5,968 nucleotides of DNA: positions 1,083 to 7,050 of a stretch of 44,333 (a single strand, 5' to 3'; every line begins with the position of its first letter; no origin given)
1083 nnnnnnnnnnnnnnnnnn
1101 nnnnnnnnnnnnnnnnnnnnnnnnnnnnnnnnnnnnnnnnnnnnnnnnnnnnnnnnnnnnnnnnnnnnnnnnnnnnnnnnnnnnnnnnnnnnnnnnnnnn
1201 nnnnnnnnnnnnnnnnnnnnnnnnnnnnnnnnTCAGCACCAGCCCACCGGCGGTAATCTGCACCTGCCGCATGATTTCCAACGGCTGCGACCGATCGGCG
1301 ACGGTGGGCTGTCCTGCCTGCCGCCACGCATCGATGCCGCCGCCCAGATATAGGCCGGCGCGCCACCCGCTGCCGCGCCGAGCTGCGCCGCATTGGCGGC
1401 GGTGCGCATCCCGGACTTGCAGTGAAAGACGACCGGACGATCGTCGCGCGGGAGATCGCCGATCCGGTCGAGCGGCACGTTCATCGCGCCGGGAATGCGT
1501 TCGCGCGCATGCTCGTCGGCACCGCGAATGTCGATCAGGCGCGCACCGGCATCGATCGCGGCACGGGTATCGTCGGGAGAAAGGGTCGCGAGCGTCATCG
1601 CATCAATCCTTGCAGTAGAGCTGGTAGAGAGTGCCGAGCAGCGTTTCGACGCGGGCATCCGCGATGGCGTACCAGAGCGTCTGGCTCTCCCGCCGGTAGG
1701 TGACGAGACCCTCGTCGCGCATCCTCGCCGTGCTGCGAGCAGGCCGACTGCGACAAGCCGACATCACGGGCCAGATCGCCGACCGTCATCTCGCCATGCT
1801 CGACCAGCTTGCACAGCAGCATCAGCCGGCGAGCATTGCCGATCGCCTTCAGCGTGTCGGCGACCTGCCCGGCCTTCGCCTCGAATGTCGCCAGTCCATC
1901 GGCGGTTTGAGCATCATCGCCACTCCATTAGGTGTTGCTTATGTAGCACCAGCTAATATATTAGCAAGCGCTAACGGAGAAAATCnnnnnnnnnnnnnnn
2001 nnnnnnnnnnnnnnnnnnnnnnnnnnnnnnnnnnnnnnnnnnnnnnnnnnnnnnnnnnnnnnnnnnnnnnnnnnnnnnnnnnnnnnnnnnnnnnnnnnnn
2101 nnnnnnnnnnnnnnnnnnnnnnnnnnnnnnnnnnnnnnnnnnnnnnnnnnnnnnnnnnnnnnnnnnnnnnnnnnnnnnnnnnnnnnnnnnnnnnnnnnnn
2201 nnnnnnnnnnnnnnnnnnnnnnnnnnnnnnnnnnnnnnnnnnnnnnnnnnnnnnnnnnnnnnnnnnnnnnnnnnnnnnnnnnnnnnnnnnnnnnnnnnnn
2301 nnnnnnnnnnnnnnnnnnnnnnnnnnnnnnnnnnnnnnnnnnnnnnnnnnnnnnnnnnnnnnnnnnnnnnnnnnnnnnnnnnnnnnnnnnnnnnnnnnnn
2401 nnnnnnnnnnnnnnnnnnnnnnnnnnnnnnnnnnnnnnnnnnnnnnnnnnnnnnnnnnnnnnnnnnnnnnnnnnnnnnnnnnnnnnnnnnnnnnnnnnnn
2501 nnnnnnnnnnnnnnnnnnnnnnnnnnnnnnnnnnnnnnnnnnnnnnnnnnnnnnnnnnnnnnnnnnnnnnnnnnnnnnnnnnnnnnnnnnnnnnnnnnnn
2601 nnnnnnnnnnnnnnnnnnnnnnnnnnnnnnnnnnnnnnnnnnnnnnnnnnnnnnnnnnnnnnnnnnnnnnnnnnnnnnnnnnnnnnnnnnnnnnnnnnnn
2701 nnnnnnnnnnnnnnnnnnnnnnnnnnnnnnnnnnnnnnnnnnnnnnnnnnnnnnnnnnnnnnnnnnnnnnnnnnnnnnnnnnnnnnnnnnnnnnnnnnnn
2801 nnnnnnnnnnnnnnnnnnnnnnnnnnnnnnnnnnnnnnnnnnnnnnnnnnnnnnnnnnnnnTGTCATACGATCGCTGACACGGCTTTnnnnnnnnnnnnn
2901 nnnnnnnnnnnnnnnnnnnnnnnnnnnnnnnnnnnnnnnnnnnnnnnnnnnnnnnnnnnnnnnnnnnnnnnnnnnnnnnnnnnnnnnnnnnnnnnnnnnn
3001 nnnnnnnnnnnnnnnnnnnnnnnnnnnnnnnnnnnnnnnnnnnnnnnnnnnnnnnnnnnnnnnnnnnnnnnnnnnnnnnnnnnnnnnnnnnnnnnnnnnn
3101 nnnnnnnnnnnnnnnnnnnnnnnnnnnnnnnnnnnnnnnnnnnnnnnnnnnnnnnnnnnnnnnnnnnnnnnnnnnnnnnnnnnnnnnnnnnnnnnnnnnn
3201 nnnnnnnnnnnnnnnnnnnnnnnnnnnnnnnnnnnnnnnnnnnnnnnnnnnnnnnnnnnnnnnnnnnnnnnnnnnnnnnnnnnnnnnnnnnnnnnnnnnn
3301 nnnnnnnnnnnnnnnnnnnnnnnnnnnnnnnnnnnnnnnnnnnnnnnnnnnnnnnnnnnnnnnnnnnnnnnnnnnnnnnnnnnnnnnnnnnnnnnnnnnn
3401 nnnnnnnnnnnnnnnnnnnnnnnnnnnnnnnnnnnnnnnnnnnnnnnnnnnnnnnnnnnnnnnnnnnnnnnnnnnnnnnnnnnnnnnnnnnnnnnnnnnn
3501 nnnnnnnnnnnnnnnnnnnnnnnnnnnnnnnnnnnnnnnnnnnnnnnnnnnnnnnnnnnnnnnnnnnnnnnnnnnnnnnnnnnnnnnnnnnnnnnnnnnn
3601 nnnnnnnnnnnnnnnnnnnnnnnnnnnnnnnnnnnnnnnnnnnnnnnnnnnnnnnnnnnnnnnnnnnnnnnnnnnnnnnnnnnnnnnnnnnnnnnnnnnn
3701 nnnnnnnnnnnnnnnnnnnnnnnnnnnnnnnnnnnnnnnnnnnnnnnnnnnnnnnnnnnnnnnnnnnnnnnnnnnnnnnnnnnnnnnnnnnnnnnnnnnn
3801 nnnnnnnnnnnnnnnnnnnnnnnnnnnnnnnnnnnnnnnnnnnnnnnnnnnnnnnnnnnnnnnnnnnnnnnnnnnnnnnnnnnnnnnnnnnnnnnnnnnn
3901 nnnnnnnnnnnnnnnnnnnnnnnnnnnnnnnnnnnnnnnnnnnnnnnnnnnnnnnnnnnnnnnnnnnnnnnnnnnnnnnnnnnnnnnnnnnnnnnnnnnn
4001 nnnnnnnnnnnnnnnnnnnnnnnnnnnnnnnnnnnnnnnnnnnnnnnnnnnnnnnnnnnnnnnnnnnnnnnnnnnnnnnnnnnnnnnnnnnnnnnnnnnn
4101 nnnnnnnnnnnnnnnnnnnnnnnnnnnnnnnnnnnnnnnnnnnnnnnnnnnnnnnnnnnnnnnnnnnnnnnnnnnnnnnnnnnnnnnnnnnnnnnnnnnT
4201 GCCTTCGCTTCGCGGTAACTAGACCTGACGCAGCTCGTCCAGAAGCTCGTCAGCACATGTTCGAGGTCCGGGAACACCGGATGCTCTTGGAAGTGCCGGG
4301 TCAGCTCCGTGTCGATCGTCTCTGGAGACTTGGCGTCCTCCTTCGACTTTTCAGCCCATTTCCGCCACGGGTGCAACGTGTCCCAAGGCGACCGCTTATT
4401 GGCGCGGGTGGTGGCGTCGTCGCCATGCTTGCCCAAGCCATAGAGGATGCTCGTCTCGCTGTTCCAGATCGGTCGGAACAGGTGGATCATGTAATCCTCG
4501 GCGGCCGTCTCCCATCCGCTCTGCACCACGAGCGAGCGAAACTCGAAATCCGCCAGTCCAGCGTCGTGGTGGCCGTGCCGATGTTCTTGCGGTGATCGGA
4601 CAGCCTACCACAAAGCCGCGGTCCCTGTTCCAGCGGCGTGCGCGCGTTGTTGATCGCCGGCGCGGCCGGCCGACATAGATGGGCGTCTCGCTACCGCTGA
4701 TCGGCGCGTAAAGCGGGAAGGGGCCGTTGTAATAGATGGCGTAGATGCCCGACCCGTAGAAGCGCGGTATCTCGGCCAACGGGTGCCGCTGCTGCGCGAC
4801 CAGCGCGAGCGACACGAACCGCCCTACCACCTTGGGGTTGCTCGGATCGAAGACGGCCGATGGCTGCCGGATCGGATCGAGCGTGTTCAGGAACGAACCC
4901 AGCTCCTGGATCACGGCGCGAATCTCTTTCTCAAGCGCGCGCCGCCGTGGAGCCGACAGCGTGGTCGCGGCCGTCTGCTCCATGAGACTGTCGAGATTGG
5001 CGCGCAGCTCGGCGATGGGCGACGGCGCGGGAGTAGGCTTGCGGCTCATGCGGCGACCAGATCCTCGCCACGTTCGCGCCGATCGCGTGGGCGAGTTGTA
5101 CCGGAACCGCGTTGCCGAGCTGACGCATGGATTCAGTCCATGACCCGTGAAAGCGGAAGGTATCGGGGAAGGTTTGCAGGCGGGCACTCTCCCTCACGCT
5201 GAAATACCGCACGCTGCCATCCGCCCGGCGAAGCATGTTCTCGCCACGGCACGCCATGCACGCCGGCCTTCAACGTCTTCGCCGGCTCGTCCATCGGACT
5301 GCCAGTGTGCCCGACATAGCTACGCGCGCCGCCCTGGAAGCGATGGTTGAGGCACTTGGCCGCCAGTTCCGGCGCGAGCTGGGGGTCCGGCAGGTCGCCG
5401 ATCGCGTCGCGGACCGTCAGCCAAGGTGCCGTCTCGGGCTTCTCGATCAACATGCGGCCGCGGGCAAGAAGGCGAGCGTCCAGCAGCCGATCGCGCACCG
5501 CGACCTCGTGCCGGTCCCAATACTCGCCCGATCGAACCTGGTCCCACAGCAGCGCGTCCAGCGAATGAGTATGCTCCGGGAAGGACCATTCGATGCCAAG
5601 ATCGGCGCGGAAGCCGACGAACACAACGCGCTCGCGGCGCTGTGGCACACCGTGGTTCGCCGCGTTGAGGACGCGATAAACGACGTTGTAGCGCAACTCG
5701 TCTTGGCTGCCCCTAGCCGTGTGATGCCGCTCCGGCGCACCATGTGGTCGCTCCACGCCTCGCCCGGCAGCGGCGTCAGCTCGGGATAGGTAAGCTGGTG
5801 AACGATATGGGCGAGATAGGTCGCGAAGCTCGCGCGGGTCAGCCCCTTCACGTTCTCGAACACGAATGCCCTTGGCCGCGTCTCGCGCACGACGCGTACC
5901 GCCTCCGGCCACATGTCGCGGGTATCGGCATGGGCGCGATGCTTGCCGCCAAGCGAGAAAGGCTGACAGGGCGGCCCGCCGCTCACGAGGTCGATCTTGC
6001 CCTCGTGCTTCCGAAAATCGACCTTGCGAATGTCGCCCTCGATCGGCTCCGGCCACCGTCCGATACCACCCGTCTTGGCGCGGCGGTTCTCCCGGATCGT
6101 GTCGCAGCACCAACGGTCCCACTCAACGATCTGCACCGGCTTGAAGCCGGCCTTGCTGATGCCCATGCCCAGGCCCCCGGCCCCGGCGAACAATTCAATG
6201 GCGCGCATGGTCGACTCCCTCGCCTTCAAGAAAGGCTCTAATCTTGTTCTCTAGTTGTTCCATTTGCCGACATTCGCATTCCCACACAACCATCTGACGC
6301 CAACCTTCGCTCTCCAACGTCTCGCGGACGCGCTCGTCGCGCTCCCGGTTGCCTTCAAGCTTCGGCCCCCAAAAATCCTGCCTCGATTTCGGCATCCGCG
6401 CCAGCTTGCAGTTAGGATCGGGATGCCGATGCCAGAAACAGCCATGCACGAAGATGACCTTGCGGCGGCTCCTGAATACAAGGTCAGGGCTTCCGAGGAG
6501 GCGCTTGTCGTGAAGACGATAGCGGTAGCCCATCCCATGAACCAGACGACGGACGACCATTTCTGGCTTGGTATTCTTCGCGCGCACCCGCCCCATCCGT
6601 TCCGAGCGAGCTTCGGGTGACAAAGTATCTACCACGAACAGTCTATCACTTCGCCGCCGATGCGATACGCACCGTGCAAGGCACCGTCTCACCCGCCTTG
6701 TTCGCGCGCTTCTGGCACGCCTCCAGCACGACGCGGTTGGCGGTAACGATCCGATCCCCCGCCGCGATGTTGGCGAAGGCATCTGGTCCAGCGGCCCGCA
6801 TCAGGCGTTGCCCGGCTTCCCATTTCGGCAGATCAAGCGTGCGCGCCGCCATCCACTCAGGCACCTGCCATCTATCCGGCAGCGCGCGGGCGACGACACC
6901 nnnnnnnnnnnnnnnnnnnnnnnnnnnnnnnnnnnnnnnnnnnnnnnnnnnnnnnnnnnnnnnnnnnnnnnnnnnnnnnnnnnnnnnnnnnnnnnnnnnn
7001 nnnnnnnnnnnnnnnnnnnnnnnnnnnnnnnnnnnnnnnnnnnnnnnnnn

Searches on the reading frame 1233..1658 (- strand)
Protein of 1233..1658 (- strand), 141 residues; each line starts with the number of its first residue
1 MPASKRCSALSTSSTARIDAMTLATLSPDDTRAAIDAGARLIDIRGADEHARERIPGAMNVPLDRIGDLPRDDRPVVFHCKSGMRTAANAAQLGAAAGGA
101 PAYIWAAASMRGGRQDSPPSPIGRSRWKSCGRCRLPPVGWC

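Call 49: search_protein_families(library=pfam, proteins=[window:1233-1658:-], max_evalue=0.01)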
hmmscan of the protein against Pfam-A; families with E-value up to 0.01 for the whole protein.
window:1233-1658:- (141 aa): 1 family
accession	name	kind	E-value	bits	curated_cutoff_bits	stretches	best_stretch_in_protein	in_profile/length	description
PF00581.25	Rhodanese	-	6.4e-11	43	22.2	1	27-98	1-85/102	Rhodanese-like domain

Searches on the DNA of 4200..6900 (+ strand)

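Call 33: search_dna_similar(query=window:4200-6900:+, collection=plasmids, mode=distant, max_rows=12)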
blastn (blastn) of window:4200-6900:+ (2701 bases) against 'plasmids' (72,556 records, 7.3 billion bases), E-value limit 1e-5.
Records with a match: 43; places in all: 46; records where one place covers at least 80% of the query: 0.
Best place of each record, by identity: 80-90% 1; 60-80% 42.
By first word of the organism name: Sphingomonas 13; Xanthomonas 6; Rhizobium 4; Sphingobium 3; Pseudomonas 2; Methylocaldum 1; Paraburkholderia 1; Ruegeria 1; Pseudosulfitobacter 1; Rhodococcus 1; and 10 more.
By predicted mobility (MOB-suite, as given by PLSDB): conjugative 16; non-mobilizable 15; mobilizable 12.
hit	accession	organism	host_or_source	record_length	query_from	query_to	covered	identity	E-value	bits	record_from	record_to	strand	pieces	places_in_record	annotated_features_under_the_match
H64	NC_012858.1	Rhizobium leguminosarum bv. trifolii WSM1325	-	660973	901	2373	55%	70.6%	0e+0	646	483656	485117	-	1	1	DNA cytosine methyltransferase | vsr: DNA mismatch endonuclease Vsr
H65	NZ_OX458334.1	Methylocaldum szegediense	-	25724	901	2403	56%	66.6%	4e-106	395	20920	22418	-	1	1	DNA cytosine methyltransferase | very short patch repair endonuclease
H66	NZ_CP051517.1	Paraburkholderia aromaticivorans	clean bacterial culture,Alpine forest ...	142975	901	2403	56%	65.5%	4e-61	245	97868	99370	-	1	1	DNA cytosine methyltransferase | vsr: DNA mismatch endonuclease Vsr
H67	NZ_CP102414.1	Ruegeria sp. YS9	seaweed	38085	904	1991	40%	65.9%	3e-56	228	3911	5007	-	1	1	DNA cytosine methyltransferase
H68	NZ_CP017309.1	Xanthomonas campestris pv. campestris str. CN03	Brassica rapa subsp. ...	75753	155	1793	34%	69.6%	6e-34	391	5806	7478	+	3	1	dcm: DNA (cytosine-5-)-methyltransferase | Eco29kI family restriction endonuclease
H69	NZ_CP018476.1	Xanthomonas perforans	Solanum lycopersicum,tomato field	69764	155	1793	34%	69.3%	5e-35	378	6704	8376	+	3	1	dcm: DNA (cytosine-5-)-methyltransferase | Eco29kI family restriction endonuclease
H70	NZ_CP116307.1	Xanthomonas perforans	Tomato,cell culture,leaf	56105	155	1793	34%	69.3%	5e-35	378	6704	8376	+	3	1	dcm: DNA (cytosine-5-)-methyltransferase | Eco29kI family restriction endonuclease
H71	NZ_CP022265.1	Xanthomonas citri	Cowpea,cell culture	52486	155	1793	34%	69.3%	5e-35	378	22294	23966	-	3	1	dcm: DNA (cytosine-5-)-methyltransferase | Eco29kI family restriction endonuclease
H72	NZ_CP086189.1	Xanthomonas oryzae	Oryza sativa,monoisolate,rice leaf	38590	155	1793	34%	69.2%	6e-34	373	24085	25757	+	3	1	dcm: DNA (cytosine-5-)-methyltransferase | Eco29kI family restriction endonuclease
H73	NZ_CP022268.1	Xanthomonas citri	Cowpea,cell culture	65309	155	1793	34%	69.1%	5e-35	369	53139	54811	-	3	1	dcm: DNA (cytosine-5-)-methyltransferase | Eco29kI family restriction endonuclease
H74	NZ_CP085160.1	Pseudosulfitobacter sp. DSM 107133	cell culture,Seawater from the North ...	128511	170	1843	19%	72.1%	1e-16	281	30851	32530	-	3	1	DNA cytosine methyltransferase | Eco29kI family restriction endonuclease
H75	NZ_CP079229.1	Rhodococcus sp. LW-XY12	pure culture,activated sludge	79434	891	1227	12%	69.4%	1e-24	124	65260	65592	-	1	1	dcm: DNA (cytosine-5-)-methyltransferase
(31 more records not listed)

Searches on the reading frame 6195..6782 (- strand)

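Call 27: search_protein_families(library=pfam, proteins=[window:6195-6782:-], max_evalue=0.01)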
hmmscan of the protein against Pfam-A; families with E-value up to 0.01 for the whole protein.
window:6195-6782:- (195 aa): 1 family
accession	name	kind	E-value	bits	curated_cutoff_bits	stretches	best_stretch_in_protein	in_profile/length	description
PF03852.21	Vsr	-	7.3e-28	96.7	27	1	52-120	2-70/74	DNA mismatch endonuclease Vsr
